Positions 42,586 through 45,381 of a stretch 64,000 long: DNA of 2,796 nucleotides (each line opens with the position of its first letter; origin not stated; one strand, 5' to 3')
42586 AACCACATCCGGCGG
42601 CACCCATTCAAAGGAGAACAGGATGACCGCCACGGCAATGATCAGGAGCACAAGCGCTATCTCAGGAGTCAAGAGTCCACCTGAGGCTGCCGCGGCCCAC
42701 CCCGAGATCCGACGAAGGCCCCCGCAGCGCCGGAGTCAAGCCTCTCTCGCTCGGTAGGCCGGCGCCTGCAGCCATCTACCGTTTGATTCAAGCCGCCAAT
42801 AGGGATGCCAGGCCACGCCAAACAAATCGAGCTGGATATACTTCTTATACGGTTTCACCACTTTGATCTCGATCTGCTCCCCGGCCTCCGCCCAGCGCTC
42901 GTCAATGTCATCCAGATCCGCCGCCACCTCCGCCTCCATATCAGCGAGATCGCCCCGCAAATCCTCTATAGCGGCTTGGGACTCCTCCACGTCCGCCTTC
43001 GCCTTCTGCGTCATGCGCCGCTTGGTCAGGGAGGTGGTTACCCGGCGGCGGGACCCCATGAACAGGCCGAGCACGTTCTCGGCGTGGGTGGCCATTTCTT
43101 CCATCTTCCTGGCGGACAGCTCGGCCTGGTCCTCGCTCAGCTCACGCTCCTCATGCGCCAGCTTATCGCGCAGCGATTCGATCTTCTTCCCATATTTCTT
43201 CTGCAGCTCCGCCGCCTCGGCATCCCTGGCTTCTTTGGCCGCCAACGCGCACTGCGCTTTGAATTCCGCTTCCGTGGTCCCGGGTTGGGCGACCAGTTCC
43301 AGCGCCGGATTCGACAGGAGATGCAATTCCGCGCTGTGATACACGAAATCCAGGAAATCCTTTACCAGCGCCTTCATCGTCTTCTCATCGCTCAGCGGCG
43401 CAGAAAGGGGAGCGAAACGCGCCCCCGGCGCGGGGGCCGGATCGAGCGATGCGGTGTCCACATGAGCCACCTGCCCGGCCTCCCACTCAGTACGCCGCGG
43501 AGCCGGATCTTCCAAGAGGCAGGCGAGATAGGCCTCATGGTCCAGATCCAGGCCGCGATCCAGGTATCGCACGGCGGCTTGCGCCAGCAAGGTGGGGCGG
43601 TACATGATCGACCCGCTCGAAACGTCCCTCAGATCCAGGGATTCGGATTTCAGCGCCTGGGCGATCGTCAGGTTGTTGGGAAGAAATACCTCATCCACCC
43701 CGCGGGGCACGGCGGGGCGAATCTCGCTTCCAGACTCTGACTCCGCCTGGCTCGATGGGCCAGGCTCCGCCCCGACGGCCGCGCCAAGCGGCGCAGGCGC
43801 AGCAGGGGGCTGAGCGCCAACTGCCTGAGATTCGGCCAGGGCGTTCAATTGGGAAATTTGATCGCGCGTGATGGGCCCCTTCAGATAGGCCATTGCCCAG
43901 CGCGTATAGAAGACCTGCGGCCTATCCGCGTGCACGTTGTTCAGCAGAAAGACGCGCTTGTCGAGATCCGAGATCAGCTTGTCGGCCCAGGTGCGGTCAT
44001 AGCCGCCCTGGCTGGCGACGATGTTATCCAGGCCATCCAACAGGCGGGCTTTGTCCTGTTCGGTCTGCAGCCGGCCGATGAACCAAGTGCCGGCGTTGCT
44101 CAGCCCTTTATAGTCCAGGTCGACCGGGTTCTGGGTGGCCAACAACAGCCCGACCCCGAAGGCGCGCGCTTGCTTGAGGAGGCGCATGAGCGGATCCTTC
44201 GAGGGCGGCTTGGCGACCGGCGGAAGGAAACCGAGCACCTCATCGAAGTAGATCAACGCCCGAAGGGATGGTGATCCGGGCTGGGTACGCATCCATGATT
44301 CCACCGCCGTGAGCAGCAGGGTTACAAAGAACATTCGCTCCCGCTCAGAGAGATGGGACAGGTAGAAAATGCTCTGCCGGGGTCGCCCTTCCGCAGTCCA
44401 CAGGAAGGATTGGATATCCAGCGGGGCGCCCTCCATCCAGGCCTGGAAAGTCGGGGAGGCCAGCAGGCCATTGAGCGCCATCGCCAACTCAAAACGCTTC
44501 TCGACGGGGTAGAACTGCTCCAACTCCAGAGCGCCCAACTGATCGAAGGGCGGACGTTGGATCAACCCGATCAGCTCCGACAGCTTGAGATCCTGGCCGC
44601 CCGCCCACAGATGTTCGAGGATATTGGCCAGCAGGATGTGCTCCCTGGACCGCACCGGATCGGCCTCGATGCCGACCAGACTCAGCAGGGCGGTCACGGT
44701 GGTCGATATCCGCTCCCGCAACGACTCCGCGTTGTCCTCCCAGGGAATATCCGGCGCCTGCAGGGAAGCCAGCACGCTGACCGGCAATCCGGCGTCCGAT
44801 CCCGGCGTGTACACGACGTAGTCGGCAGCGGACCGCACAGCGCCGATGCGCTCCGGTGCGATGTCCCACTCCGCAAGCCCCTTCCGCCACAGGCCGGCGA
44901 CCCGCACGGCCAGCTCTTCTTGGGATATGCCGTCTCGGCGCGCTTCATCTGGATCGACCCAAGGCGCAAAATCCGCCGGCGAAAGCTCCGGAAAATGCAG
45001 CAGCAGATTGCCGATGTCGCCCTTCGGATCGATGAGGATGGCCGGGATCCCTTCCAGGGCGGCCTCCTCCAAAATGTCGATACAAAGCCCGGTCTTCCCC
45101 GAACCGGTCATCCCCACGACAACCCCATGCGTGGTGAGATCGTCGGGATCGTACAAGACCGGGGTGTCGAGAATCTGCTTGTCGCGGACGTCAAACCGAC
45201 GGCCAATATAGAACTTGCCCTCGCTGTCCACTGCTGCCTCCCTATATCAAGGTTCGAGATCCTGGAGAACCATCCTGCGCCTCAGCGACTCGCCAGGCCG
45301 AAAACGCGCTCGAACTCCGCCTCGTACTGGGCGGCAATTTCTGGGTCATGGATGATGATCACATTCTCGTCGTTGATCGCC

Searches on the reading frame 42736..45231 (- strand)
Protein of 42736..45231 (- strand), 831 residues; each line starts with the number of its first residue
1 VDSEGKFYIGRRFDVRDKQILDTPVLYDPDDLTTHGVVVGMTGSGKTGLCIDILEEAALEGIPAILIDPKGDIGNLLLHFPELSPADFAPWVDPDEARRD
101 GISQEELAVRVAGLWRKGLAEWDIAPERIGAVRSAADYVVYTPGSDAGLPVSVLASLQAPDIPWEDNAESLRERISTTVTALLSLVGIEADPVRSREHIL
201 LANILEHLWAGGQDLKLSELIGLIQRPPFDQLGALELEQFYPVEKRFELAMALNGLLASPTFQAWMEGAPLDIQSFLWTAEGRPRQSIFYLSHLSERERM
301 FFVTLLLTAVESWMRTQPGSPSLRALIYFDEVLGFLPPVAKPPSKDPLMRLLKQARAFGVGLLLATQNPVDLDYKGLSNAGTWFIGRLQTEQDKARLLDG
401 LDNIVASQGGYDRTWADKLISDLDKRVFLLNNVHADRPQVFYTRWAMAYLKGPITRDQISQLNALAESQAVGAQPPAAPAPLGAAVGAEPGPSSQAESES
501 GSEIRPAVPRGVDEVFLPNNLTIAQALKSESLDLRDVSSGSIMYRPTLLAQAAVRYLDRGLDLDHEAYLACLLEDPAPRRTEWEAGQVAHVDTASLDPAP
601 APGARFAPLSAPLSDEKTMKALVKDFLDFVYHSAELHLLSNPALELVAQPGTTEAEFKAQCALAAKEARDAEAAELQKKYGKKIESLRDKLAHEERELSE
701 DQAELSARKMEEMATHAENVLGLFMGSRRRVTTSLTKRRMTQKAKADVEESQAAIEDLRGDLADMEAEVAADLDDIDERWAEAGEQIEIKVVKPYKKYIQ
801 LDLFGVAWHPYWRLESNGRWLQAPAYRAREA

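Call 32: search_protein_families(library=pfam, proteins=[window:42736-45231:-], max_evalue=0.0001)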
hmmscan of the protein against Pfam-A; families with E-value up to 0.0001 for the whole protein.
window:42736-45231:- (831 aa): 2 families
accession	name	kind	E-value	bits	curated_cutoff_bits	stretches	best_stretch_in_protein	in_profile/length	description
PF01935.23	DUF87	-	2e-06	28.5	23.2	1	23-77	12-68/220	Helicase HerA, central domain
PF05872.18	HerA_C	-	1.3e-05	24.5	22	0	30-74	18-62/502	Helicase HerA-like C-terminal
